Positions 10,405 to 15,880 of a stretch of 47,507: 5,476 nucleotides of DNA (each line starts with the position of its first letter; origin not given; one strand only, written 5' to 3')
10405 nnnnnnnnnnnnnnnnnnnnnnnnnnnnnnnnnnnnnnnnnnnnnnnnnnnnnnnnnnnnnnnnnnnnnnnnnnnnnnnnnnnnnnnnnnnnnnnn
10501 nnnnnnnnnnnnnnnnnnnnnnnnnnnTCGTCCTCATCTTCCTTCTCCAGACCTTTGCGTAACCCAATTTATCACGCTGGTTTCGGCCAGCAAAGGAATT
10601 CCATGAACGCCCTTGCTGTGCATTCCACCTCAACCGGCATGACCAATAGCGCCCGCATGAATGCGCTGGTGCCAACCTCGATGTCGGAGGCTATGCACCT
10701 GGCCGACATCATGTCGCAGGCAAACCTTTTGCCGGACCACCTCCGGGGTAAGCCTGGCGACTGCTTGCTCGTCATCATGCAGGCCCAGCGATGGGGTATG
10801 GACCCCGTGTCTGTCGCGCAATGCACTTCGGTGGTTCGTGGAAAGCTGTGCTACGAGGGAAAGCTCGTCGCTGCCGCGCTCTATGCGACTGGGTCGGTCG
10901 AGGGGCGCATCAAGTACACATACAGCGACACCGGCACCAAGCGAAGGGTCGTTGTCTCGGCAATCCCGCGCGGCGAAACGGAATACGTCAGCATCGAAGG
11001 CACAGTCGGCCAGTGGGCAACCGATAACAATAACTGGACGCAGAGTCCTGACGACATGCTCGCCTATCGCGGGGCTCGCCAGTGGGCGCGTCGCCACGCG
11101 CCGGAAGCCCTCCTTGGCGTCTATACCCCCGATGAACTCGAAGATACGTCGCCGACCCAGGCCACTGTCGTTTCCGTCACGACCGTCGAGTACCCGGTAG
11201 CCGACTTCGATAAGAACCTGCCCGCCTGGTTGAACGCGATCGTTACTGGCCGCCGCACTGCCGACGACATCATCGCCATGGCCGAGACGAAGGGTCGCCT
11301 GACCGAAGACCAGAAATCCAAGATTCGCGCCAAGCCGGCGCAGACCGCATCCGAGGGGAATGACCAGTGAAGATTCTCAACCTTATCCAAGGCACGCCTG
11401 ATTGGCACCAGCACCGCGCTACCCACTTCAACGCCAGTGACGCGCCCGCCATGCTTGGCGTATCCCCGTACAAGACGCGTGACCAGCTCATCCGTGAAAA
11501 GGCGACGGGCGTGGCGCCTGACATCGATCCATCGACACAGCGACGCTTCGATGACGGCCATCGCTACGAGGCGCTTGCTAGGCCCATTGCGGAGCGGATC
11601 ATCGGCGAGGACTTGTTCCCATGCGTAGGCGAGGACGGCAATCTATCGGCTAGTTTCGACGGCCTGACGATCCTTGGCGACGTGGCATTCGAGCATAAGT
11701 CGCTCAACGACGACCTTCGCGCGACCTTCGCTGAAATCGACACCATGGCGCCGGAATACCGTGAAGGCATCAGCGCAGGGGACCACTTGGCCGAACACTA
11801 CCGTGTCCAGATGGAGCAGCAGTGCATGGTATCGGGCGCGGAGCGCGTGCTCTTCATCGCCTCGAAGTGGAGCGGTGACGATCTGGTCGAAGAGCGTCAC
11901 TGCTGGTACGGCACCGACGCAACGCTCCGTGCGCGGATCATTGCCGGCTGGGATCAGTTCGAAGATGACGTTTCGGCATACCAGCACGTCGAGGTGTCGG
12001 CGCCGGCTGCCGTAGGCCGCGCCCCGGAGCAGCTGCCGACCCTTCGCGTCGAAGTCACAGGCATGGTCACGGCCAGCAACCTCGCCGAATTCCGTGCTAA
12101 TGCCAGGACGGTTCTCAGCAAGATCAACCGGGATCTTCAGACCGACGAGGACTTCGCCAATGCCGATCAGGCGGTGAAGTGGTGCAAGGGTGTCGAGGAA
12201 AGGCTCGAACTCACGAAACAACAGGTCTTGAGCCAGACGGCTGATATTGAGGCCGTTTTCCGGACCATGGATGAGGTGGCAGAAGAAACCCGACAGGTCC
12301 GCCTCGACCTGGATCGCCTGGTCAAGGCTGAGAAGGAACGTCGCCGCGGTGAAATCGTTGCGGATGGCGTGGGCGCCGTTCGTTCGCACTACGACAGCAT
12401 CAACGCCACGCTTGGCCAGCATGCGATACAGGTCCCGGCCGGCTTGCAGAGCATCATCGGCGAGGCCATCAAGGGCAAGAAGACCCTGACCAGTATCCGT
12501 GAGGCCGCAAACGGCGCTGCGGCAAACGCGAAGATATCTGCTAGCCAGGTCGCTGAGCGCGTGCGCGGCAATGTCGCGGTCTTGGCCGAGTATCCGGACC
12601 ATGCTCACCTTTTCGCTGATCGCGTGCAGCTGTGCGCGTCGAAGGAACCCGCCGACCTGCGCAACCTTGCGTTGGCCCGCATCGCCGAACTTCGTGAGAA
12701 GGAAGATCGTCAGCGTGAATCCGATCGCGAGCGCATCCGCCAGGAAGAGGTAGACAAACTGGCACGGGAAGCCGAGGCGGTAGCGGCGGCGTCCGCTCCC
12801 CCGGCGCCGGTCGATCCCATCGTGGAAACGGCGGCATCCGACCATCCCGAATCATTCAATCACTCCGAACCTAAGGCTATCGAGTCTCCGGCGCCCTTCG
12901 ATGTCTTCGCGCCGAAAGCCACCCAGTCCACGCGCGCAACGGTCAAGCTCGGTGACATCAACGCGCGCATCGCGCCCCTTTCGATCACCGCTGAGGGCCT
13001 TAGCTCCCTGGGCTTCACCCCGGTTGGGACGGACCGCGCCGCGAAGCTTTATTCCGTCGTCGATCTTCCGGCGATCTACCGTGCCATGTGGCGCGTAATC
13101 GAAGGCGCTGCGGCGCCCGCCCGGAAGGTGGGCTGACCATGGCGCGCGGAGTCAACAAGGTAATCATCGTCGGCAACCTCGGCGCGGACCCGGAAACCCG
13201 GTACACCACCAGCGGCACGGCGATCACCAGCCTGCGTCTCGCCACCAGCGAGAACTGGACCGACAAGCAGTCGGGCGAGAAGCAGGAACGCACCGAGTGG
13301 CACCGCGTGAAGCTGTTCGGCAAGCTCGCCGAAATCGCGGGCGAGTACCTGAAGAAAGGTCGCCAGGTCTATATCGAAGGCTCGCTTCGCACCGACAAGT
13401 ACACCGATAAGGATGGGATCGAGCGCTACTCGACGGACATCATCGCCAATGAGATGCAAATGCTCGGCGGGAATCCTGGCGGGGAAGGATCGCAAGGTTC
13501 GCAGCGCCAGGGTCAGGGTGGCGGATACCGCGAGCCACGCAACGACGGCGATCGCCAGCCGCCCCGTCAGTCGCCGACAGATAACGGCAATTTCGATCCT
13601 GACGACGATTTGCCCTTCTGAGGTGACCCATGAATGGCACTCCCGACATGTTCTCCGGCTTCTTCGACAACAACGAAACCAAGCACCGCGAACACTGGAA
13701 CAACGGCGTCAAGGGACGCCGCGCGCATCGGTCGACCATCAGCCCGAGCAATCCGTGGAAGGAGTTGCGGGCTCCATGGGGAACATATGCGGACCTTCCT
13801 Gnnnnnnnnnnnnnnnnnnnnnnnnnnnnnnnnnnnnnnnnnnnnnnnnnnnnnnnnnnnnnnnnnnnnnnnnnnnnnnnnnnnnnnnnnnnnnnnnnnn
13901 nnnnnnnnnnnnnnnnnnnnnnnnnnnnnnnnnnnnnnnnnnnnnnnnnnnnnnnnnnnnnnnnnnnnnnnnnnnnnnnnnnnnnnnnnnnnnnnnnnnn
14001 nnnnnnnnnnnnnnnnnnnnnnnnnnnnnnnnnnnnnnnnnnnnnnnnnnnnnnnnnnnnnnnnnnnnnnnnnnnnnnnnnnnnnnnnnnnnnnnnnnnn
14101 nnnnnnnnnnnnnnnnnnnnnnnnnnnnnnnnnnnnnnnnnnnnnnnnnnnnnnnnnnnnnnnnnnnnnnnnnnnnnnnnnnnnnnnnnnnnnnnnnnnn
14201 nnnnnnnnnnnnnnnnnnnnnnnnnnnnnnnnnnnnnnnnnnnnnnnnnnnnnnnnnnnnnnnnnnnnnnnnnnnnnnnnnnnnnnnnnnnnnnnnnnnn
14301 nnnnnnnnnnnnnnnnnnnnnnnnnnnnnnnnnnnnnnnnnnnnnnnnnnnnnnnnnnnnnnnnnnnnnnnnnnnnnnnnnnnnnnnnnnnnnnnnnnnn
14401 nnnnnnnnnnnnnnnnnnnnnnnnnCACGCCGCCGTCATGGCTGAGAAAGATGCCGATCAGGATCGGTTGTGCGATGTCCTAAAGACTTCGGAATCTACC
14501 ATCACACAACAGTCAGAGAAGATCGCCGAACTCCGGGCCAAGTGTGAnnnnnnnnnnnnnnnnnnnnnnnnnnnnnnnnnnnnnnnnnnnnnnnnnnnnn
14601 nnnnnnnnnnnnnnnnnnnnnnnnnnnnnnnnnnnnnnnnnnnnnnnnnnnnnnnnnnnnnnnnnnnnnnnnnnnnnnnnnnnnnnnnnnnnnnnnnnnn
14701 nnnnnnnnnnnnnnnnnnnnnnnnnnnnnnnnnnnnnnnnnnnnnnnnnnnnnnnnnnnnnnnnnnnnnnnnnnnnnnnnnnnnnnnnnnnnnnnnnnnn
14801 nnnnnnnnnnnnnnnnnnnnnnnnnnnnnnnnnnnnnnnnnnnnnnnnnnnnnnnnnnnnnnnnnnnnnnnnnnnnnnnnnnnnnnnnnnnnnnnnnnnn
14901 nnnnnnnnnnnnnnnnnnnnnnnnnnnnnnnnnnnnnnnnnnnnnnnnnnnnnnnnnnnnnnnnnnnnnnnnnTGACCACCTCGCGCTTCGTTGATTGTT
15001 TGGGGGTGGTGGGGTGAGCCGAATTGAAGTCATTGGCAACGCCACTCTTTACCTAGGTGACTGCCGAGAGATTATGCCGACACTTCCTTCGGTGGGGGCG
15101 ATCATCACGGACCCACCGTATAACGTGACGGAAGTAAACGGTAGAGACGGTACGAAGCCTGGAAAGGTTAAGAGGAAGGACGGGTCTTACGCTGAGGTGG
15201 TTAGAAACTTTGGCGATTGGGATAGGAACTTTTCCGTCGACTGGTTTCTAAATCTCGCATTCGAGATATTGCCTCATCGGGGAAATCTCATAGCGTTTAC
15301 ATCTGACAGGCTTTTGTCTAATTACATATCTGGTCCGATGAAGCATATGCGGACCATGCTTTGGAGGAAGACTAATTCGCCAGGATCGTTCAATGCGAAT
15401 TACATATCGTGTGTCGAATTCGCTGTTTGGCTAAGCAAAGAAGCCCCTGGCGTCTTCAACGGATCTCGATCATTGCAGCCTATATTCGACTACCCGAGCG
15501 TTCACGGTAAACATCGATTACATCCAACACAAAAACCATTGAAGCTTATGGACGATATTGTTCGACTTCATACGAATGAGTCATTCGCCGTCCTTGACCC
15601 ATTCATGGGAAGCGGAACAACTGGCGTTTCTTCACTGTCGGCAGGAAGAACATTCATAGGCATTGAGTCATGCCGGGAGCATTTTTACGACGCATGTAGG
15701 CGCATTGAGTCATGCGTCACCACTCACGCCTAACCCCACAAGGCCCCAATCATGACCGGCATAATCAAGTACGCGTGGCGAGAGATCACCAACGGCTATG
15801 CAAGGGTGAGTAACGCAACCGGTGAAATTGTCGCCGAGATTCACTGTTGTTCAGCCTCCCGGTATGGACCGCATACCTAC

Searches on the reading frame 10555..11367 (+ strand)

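Call 49: search_protein_families(library=phrogs, proteins=[window:10555-11367:+], max_evalue=0.001)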
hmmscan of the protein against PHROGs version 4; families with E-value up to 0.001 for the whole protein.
window:10555-11367:+ (271 aa): 2 families
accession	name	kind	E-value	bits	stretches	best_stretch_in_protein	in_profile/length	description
phrog_561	-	DNA, RNA and nucleotide metabolism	1.2e-60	207.5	1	15-210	272-483/633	RecT-like ssDNA annealing protein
phrog_4171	-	DNA, RNA and nucleotide metabolism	5.4e-12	47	1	41-114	38-111/392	RecT-like ssDNA annealing protein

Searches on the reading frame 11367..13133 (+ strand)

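Call 49: search_protein_families(library=phrogs, proteins=[window:11367-13133:+], max_evalue=0.001)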
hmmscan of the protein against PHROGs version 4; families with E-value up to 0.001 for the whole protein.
window:11367-13133:+ (589 aa): 4 families
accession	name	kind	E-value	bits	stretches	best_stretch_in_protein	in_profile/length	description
phrog_7655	-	DNA, RNA and nucleotide metabolism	1.1e-198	662.5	1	1-553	1-533/551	RecE-like recombination exonuclease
phrog_16197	-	unknown function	9.1e-20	72.2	1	233-475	11-248/314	-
phrog_434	-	DNA, RNA and nucleotide metabolism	5e-15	56.6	1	4-173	51-210/372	RecE-like recombination exonuclease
phrog_19855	-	head and packaging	0.00064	18.3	0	5-151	461-605/1257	virion structural protein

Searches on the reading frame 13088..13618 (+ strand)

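Call 49: search_protein_families(library=phrogs, proteins=[window:13088-13618:+], max_evalue=0.001)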
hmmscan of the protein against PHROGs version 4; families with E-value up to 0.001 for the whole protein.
window:13088-13618:+ (177 aa): 2 families
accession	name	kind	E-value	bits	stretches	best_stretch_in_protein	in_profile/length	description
phrog_44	-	DNA, RNA and nucleotide metabolism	1.4e-60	206.4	1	17-177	82-228/271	single strand DNA binding protein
phrog_25370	-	unknown function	3.3e-10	40.5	1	22-69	2-48/48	-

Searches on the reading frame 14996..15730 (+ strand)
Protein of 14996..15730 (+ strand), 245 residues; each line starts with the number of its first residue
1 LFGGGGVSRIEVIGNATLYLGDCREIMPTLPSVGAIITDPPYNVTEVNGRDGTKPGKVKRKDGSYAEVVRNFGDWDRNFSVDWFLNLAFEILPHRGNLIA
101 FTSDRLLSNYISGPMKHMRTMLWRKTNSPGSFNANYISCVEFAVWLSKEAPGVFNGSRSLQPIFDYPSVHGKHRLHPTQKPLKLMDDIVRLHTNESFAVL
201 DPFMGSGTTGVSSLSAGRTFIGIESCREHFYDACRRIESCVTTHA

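Call 49: search_protein_families(library=phrogs, proteins=[window:14996-15730:+], max_evalue=0.001)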
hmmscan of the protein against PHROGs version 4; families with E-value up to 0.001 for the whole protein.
window:14996-15730:+ (245 aa): 10 families
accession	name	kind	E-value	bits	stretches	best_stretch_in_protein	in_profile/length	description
phrog_67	-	other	1e-50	174.6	1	13-241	121-347/743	DNA methyltransferase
phrog_18293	-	other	8.4e-19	68.7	1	172-239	42-109/119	methyltransferase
phrog_3008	-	other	3e-17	63.7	1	169-240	143-214/244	DNA methyltransferase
phrog_498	-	other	5.6e-17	62.5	1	36-233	226-415/633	DNA methyltransferase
phrog_23148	-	unknown function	9.2e-13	49.6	1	171-239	80-148/165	-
phrog_6952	-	other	3.3e-11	44.4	1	164-241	102-179/181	DNA methyltransferase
phrog_8769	-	other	3.6e-09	37.3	1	188-238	4-54/71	methyltransferase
phrog_6025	-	other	1e-08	36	1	13-51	9-49/192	DNA methyltransferase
phrog_23085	-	unknown function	4.6e-07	30.6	1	174-232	42-99/138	-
phrog_18146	-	other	0.00083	19.3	0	195-224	68-98/452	DNA methyltransferase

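Call 84: search_protein_families(library=padloc, proteins=[window:14996-15730:+], max_evalue=0.001)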
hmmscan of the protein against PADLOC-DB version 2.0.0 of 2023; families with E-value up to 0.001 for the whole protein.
window:14996-15730:+ (245 aa): 51 families (the best 25 are shown)
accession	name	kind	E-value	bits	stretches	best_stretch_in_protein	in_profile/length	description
PDLC03371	MTase_II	-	9.5e-36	121.6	1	15-239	10-254/260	Type II methyltransferase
PDLC03279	MTase_II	-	4.3e-29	99.3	1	33-237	378-584/587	Type II methyltransferase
PDLC03216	MTase_II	-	2.9e-19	67.3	1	173-241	191-259/364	Type II methyltransferase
PDLC03738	oMTase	-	3.8e-19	66.6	2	173-239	201-267/376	orphan methyltransferase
PDLC03299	MTase_II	-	4.4e-18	63.8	1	164-239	181-259/296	Type II methyltransferase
PDLC03228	MTase_II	-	1e-17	62.7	1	161-241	131-209/227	Type II methyltransferase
PDLC03387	MTase_II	-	1.1e-15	55.6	1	176-240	214-278/289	Type II methyltransferase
PDLC03353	MTase_II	-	1.3e-15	55.7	1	164-237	176-250/260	Type II methyltransferase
PDLC03339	MTase_II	-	1.5e-14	51.6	1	176-244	210-278/399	Type II methyltransferase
PDLC03320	MTase_II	-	2.2e-14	51.3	1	175-242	212-279/289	Type II methyltransferase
PDLC03251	MTase_II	-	1.6e-13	48.6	1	172-233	201-261/282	Type II methyltransferase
PDLC03265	MTase_II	-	2.9e-13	48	1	162-238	253-329/333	Type II methyltransferase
PDLC03321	MTase_II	-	4.6e-13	46.9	1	22-238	20-243/245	Type II methyltransferase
PDLC03350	MTase_II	-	7.3e-13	46.6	1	163-238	221-296/312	Type II methyltransferase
PDLC03300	MTase_II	-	1.6e-12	45.1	1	176-237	215-276/302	Type II methyltransferase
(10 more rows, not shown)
